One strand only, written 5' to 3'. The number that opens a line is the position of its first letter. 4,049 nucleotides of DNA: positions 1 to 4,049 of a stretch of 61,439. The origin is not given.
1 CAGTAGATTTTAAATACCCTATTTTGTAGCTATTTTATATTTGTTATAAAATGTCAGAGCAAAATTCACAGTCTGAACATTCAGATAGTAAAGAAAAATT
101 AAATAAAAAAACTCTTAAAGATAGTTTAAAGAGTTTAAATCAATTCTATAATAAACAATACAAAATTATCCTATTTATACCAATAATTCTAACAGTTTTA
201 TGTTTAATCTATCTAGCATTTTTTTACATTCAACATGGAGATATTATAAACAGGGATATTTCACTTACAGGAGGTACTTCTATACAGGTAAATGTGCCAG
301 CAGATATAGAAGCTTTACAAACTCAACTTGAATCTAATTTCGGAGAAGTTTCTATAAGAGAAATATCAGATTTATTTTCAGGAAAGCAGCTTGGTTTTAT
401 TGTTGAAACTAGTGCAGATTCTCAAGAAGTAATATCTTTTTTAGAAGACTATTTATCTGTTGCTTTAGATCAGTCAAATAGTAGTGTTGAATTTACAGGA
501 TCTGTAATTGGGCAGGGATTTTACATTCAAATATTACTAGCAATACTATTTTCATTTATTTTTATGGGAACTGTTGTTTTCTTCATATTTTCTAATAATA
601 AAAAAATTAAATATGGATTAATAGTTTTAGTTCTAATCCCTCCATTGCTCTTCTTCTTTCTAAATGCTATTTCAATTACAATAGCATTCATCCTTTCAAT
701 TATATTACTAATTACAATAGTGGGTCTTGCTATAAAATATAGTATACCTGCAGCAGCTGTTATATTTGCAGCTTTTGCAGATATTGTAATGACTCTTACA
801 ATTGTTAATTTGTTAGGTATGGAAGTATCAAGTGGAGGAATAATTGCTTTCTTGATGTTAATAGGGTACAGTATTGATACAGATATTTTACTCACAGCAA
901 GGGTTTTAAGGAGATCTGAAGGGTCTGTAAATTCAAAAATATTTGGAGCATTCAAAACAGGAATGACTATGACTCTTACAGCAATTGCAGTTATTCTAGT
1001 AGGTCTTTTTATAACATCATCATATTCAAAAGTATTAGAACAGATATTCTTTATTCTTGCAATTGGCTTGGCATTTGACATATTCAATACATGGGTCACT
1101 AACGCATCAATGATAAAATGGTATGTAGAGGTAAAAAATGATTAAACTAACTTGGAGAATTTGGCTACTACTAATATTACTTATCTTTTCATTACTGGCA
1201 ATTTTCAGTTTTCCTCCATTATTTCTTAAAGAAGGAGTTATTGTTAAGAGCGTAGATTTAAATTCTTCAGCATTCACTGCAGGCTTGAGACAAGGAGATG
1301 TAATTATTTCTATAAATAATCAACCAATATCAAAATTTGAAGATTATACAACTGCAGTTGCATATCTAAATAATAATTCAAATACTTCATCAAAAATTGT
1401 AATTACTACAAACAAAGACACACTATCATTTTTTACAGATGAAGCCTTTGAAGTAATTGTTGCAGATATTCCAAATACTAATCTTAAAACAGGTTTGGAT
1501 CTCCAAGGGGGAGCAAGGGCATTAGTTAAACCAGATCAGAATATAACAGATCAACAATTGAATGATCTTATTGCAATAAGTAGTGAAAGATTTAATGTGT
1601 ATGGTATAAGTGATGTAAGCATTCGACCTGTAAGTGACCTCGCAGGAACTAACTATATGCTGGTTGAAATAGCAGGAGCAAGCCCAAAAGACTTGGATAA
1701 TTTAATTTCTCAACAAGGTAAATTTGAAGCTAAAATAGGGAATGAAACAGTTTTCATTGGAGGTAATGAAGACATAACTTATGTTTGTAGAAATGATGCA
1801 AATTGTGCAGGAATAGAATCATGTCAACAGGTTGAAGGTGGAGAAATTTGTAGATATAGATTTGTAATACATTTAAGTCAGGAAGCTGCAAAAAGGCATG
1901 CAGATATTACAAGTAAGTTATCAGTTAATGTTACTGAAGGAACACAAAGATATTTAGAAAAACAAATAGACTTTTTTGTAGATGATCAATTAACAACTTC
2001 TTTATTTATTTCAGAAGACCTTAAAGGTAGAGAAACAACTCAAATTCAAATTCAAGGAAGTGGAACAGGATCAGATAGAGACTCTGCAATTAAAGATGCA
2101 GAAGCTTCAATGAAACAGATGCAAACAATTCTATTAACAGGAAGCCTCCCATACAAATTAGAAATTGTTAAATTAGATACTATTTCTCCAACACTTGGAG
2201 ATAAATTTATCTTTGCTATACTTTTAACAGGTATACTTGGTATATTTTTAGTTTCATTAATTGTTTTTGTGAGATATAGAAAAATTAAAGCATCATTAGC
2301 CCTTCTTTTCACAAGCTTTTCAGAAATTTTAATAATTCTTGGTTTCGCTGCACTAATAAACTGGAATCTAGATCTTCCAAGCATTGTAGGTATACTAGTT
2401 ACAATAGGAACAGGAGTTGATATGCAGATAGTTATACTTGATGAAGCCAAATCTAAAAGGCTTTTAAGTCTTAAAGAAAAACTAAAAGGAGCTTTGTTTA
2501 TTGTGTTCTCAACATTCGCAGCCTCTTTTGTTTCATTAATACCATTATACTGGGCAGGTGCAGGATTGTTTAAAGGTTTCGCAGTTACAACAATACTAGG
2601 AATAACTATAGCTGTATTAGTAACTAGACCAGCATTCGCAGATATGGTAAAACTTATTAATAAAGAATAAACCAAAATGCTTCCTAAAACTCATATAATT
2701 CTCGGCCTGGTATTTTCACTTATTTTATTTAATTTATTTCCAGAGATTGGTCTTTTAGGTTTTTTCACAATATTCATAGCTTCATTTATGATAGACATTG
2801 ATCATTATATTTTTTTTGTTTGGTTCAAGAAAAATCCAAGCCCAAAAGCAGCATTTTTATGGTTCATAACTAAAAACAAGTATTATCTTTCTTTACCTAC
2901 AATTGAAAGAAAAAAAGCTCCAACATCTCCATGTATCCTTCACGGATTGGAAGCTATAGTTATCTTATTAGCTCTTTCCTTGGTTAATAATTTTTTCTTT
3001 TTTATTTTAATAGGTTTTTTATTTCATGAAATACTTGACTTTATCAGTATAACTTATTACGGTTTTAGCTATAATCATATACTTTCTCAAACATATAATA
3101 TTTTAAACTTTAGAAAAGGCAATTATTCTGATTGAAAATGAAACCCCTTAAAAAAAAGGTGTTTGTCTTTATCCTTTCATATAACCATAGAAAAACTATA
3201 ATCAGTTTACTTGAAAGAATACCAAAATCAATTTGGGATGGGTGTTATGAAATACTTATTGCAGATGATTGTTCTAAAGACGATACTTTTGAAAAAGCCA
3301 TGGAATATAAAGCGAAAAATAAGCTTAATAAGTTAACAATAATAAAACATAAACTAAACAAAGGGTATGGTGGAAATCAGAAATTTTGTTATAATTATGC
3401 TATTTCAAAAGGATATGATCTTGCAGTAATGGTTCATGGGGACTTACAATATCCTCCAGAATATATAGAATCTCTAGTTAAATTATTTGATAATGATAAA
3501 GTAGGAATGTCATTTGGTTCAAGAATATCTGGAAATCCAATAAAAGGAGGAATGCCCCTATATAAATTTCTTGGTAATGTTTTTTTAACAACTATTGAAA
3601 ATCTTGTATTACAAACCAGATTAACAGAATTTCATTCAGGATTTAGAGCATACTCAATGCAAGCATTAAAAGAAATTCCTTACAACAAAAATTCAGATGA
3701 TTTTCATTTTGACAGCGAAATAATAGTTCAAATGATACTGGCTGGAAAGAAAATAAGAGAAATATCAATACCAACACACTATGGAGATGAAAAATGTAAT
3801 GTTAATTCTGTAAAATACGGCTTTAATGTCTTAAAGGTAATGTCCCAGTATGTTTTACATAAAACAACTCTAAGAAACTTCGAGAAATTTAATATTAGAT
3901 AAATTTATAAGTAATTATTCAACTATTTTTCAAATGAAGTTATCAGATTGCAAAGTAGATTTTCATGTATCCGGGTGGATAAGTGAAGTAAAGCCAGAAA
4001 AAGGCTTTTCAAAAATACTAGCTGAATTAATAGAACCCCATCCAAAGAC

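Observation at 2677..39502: A ~37-kb glycosylation island anchored by aglB, with an enzyme set unusual for an archaeon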

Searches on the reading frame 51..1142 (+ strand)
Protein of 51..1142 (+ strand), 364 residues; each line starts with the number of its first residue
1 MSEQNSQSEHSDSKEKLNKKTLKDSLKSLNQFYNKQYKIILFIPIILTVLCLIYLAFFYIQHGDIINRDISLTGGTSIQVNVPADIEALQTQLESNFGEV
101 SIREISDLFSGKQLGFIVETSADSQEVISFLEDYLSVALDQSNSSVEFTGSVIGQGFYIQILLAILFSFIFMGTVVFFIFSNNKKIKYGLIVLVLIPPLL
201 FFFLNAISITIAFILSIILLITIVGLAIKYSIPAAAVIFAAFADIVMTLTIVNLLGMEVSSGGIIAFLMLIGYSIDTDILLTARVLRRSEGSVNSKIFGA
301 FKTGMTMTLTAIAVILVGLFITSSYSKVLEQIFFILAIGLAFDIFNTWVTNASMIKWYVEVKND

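Call 3: search_protein_families(library=pfam, proteins=[window:51-1142:+], max_evalue=0.001)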
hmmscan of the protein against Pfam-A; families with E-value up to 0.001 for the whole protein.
window:51-1142:+ (364 aa): 1 family
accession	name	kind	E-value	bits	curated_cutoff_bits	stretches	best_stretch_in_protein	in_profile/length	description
PF02355.23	SecD_SecF_C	-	7.3e-20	71.6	20.5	1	209-359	33-187/189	Protein export membrane protein SecD/SecF, C-terminal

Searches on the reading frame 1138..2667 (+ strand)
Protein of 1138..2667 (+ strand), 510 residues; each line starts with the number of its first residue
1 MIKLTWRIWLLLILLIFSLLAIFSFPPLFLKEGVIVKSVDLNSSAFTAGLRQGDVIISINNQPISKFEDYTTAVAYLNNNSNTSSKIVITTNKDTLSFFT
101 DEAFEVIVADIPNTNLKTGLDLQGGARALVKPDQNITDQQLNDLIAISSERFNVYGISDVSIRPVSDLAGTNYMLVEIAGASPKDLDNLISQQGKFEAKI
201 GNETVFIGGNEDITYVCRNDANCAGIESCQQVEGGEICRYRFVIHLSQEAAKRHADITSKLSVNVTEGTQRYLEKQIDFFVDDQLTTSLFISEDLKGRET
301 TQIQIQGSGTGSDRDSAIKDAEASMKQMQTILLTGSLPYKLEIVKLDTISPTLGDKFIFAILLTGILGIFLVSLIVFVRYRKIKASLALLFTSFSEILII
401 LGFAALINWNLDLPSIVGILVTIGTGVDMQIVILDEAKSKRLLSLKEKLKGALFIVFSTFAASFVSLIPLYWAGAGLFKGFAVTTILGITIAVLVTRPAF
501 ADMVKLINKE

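Call 3: search_protein_families(library=pfam, proteins=[window:1138-2667:+], max_evalue=0.001)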
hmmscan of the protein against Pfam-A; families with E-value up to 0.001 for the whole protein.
window:1138-2667:+ (510 aa): 5 families
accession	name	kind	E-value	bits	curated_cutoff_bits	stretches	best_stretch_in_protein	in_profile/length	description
PF02355.23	SecD_SecF_C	-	1e-11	45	20.5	1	340-494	12-173/189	Protein export membrane protein SecD/SecF, C-terminal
PF17820.7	PDZ_6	-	8.8e-08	32.2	27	1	35-82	1-45/54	PDZ domain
PF00595.29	PDZ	-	1.4e-07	32.2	23.2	1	32-69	25-62/81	PDZ domain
PF13180.12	PDZ_2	-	5.5e-07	30.2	27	1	31-84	11-62/80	PDZ domain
PF00873.25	ACR_tran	-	4e-05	22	28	1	293-495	272-477/1021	AcrB/AcrD/AcrF family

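Call 16: find_homologous_proteins(query=window:1138-2667:+, max_evalue=1e-20)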
Query window:1138-2667:+ (510 aa): 4686 proteins with E <= 1e-20 among 8000 candidates; the best 120 are listed.
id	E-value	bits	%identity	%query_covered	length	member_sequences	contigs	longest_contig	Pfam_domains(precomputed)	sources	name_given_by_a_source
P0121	0.0e+0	1092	100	100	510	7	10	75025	PF17820.8,PF00595.30,PF13180.13,PF02355.23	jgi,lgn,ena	-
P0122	3.9e-291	984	89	100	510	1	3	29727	PF17820.8,PF00595.30,PF13180.13,PF02355.23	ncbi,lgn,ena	ncbi:MAG: PDZ domain-containing protein [Nanoarchaeota archaeon]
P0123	1.0e-235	801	71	100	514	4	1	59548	PF03176.22,PF02355.23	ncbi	-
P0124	2.1e-235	800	71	100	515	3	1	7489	PF02355.23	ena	-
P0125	2.4e-235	800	71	100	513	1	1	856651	PF17820.8,PF00595.30,PF13180.13,PF02355.23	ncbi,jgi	ncbi:MAG: PDZ domain-containing protein [Candidatus Pacearchaeota archaeon]|jgi:preprotein transloca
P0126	3.1e-235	799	71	100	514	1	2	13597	PF02355.23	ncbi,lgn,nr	ncbi:MMPL family transporter [Candidatus Pacearchaeota archaeon]|nr:MMPL family transporter [Candida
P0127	2.7e-234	796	70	100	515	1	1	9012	PF02355.23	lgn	-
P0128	1.3e-233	794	70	100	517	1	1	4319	PF03176.22,PF17820.8,PF13180.13,PF02355.23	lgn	-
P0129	8.9e-230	781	69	100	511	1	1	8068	PF17820.8,PF00595.30,PF13180.13,PF02355.23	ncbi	ncbi:MAG: PDZ domain-containing protein [Candidatus Pacearchaeota archaeon]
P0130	2.3e-228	777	68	100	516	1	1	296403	PF17820.8,PF00595.30,PF02355.23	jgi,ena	-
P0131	1.6e-227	774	67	100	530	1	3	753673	PF03176.22,PF17820.8,PF00595.30,PF02355.23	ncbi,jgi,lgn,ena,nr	ncbi:MAG TPA: PDZ domain-containing protein [Candidatus Paceibacterota bacterium]|nr:PDZ domain-cont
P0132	2.2e-225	767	67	100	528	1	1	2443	PF17820.8,PF02355.23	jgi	-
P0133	1.9e-224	764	68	100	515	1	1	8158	PF17820.8,PF00595.30,PF13180.13,PF02355.23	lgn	-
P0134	2.4e-224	764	66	100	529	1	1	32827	PF17820.8,PF00595.30,PF13180.13,PF02355.23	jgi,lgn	jgi:preprotein translocase subunit SecD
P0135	2.7e-223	760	66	100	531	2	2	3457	PF17820.8,PF00595.30,PF13180.13,PF02355.23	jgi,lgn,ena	-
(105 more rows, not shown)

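Call 17: find_encoding_contigs(protein=P0125, flank=10000, max_places=1)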
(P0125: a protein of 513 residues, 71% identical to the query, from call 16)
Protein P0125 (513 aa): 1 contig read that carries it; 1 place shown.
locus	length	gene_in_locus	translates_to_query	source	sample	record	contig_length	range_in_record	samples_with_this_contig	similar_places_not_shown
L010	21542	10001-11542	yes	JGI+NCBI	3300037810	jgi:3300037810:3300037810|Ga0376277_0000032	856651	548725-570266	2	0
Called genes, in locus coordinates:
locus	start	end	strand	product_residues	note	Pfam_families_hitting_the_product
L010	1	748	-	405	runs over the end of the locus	PF12704:MacB_PCD, PF02687:FtsX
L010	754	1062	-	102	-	-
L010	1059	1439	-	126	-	-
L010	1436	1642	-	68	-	-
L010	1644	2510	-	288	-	PF10633:NPCBM_assoc (faint)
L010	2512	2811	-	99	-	-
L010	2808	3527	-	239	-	-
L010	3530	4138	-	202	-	-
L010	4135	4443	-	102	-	-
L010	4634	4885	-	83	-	PF05016:ParE_toxin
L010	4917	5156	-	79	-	PF24434:DUF7557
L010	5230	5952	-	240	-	PF02463:SMC_N (faint), PF00005:ABC_tran, PF13304:AAA_21 (faint)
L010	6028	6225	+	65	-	PF01194:RNA_pol_N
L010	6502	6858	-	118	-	-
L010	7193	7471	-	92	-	-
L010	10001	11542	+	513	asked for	PF00595:PDZ (weak), PF13180:PDZ_2 (weak), PF17820:PDZ_6, PF02355:SecD_SecF_C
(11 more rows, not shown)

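Call 18: find_encoding_contigs(protein=P0131, flank=10000, max_places=1)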
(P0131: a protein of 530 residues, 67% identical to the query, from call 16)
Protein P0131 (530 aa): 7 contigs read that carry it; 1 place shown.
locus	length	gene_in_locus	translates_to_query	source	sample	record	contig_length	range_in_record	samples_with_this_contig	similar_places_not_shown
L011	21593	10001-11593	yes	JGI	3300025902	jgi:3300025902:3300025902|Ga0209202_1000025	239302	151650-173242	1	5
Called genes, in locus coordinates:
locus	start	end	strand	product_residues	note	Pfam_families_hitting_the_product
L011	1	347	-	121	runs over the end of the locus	-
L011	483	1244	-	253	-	PF01193:RNA_pol_L, PF01000:RNA_pol_A_bac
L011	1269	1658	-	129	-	PF00411:Ribosomal_S11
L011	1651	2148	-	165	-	PF01479:S4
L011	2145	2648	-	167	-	PF00416:Ribosomal_S13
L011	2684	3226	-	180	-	PF04919:DUF655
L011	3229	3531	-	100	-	PF03874:RNA_pol_Rpb4 (weak)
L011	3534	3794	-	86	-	PF01157:Ribosomal_L21e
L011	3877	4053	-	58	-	-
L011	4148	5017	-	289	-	PF07705:CARDB (faint)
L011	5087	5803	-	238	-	PF02463:SMC_N (weak), PF00005:ABC_tran, PF13304:AAA_21 (faint)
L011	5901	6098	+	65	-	PF01194:RNA_pol_N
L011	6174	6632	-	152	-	PF00293:NUDIX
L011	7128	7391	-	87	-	-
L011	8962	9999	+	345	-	PF02355:SecD_SecF_C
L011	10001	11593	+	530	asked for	PF00595:PDZ (weak), PF17820:PDZ_6 (faint), PF03176:MMPL (weak), PF02355:SecD_SecF_C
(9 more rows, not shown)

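Call 38: find_encoding_contigs(protein=P0122, flank=10000, max_places=2)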
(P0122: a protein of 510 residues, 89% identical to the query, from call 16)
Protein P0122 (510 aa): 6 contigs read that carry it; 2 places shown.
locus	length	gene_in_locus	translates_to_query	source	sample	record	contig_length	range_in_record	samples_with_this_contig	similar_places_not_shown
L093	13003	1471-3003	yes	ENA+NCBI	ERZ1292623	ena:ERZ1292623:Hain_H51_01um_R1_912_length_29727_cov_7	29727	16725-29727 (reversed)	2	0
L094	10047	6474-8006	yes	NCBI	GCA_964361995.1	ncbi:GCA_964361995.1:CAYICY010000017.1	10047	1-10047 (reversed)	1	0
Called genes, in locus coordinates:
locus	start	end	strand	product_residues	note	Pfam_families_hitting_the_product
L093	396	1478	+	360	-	PF02355:SecD_SecF_C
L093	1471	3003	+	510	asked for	PF00595:PDZ (weak), PF13180:PDZ_2 (weak), PF17820:PDZ_6 (weak), PF02355:SecD_SecF_C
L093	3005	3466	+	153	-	-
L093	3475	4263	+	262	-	PF00535:Glycos_transf_2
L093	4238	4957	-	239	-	PF13489:Methyltransf_23, PF08241:Methyltransf_11, PF13847:Methyltransf_31 (weak)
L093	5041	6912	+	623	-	PF13231:PMT_2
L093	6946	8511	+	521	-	PF01943:Polysacc_synt, PF13440:Polysacc_synt_3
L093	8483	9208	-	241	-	-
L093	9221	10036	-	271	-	PF05637:Glyco_transf_34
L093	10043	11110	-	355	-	PF00155:Aminotran_1_2, PF01041:DegT_DnrJ_EryC1, PF01053:Cys_Met_Meta_PP, PF01212:Beta_elim_lyase (faint), PF00266:Aminotran_5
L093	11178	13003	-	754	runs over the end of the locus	PF01370:Epimerase, PF16363:GDP_Man_Dehyd, PF01370:Epimerase, PF16363:GDP_Man_Dehyd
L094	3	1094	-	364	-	?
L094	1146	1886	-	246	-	PF02463:SMC_N (faint), PF00005:ABC_tran, PF13304:AAA_21 (faint)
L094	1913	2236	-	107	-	-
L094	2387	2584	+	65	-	PF01194:RNA_pol_N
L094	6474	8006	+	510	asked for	PF00595:PDZ (weak), PF13180:PDZ_2 (weak), PF17820:PDZ_6 (weak), PF02355:SecD_SecF_C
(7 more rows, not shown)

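Call 86: find_related_loci(query=A2, collection=metagenome_contigs, flank=10000)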
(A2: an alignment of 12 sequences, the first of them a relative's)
Query A2 (510 aa) in metagenome_contigs; peptide patterns used: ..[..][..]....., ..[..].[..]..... (x = any residue, [..] = any of these).
599 stretches matched a pattern (row limit reached: there are more); 572 encode a relative of the query (tblastn E <= 1e-3); the best 80 are kept; 80 distinct loci.
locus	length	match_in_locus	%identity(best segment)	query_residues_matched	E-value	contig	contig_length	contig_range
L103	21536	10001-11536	71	1-510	0e+0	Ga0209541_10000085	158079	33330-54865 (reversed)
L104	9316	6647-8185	68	1-510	0e+0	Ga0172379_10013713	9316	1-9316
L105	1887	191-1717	71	4-510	0e+0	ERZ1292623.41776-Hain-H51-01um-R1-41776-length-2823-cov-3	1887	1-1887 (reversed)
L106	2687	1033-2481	65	24-509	0e+0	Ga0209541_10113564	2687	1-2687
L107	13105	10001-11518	64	2-510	0e+0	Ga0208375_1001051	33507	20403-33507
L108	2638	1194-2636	66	2-485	0e+0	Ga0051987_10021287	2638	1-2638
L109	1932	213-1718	62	1-509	0e+0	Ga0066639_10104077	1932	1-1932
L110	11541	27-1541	62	3-510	0e+0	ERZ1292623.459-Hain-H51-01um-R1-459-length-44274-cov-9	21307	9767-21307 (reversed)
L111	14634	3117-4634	58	2-510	0e+0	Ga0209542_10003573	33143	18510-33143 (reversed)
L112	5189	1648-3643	60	1-508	0e+0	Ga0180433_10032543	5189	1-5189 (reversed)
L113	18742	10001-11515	59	2-509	0e+0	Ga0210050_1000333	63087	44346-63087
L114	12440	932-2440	58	2-509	0e+0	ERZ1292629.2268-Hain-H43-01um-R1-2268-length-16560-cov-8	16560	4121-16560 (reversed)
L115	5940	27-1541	62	3-510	0e+0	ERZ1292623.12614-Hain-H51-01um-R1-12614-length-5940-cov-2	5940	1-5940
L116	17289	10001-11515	56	2-510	0e+0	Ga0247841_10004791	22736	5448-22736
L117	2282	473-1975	59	2-508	0e+0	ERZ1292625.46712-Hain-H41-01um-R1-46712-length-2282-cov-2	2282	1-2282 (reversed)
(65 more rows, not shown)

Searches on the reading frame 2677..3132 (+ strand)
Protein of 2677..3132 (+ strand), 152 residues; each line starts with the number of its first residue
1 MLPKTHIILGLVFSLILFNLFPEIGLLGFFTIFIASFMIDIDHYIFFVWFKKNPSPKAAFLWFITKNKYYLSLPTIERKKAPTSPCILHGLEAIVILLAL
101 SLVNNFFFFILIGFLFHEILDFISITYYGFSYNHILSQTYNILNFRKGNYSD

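Call 3: search_protein_families(library=pfam, proteins=[window:2677-3132:+], max_evalue=0.001)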
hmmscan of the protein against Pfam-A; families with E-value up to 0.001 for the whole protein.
window:2677-3132:+ (152 aa): 0 families

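Call 8: search_protein_families(library=ncbifam, proteins=[window:2677-3132:+], max_evalue=0.01)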
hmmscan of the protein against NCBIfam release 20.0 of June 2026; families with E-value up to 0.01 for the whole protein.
window:2677-3132:+ (152 aa): 0 families

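Call 22: search_protein_families(library=pfam, proteins=[window:2677-3132:+], max_evalue=5)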
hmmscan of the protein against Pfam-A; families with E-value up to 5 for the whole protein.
window:2677-3132:+ (152 aa): 1 family
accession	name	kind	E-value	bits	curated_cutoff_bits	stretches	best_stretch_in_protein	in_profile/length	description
PF04307.19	YdjM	-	0.012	15.6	29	1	1-123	1-108/176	YdjM inner membrane protein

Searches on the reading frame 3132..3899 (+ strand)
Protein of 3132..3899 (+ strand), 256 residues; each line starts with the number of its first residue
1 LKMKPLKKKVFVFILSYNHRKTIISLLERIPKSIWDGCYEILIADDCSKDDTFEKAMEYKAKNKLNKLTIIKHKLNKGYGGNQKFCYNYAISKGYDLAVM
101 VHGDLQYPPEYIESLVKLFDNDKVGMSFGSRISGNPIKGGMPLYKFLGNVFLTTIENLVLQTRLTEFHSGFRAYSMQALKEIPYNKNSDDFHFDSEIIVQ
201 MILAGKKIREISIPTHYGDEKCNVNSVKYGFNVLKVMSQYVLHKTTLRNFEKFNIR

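Call 3: search_protein_families(library=pfam, proteins=[window:3132-3899:+], max_evalue=0.001)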
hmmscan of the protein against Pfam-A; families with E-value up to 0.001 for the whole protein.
window:3132-3899:+ (256 aa): 1 family
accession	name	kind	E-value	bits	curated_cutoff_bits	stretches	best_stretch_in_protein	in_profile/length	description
PF00535.33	Glycos_transf_2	-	3.1e-18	66.7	23.3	1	12-182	2-167/168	Glycosyl transferase family 2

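Call 8: search_protein_families(library=ncbifam, proteins=[window:3132-3899:+], max_evalue=0.01)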
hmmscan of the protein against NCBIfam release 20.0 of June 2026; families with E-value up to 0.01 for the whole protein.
window:3132-3899:+ (256 aa): 15 families
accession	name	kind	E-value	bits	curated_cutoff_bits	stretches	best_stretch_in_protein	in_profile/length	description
TIGR04182.1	glyco_TIGR04182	equivalog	4.7e-15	55.7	325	1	10-245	2-222/293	S-layer glycoprotein N-glycosyltransferase AglJ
NF047588.1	GlcsyltransPgfSStrep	equivalog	1.9e-10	40.5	500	1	10-182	3-167/308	glycosyltransferase PgfS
NF041391.1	DPhHxTase_Halo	equivalog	1e-09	37.7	375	1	16-231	3-199/213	dolichyl-phosphate hexose transferase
NF007986.1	PRK10714.1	equivalog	1.2e-09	37.6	529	1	8-121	6-117/316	undecaprenyl-phosphate 4-deoxy-4-formamido-L-arabinose transferase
NF053739.1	GlytfEpsEBac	equivalog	1.8e-07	30.4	450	1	9-121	2-109/265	glycosyltransferase EpsE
NF058614.1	PPMAGASynPpgS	equivalog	2.8e-06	26.9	370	1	10-219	2-200/226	polyprenyl-phospho-N-acetylgalactosaminyl synthase PpgS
NF047683.1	TeichurnBiosyTuaG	equivalog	1.3e-05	25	400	1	3-129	1-121/252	teichuronic acid biosynthesis protein TuaG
TIGR03937.1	PgaC_IcaA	equivalog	0.00011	21.3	422.3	1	8-123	45-155/407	poly-beta-1,6-N-acetyl-D-glucosamine synthase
NF010496.0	PRK13915.1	equivalog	0.00045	19.4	262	1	6-117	29-140/307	glucosyl-3-phosphoglycerate synthase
TIGR03469.1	HpnB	hypoth_equivalog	0.00068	18.7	379.25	1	10-126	46-167/386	hopene-associated glycosyltransferase HpnB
TIGR04283.1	glyco_like_mftF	equivalog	0.00097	18.8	182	1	14-135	5-114/221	TIGR04283 family arsenosugar biosynthesis glycosyltransferase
NF007482.0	PRK10073.1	equivalog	0.0012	17.9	423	1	6-122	4-113/334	glycosyltransferase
TIGR01556.1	rhamnosyltran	subfamily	0.0056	15.9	200.55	1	27-124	10-103/281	rhamnosyltransferase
NF041875.1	EPS_EpsD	equivalog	0.0059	16.1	370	1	12-146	3-130/325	exopolysaccharide biosynthesis glycosyltransferase EpsD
NF050050.1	ProtGlycPglI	equivalog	0.0087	15.5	500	0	9-90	3-82/306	GalNAc(5)-diNAcBac-PP-undecaprenol beta-1,3-glucosyltransferase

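Call 36: search_solved_structures(query=window:3132-3899:+, max_evalue=0.001)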
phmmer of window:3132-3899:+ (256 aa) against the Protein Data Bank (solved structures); distinct sequences matched with E-value up to 0.001: 7.
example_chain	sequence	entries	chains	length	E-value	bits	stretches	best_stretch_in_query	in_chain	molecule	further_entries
5mlz_A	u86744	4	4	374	5.5e-13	52.3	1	8-221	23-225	Dolichol monophosphate mannose synthase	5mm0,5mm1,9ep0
9hwj_A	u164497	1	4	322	1e-06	31.8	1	5-121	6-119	Undecaprenyl-phosphate 4-deoxy-4-formamido-L-arabinose transferase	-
9bhc_C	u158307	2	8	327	2.3e-06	30.7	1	5-121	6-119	Undecaprenyl-phosphate 4-deoxy-4-formamido-L-arabinose transferase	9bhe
8vxh_A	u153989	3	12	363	2.9e-06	30.3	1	5-121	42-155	Undecaprenyl-phosphate 4-deoxy-4-formamido-L-arabinose transferase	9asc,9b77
2z87_A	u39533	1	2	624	0.00012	25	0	12-122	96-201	Chondroitin synthase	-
2z86_A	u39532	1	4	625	0.00012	25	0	12-122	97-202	Chondroitin synthase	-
5tze_C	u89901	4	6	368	0.00061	22.7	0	10-82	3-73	Glycosyl transferase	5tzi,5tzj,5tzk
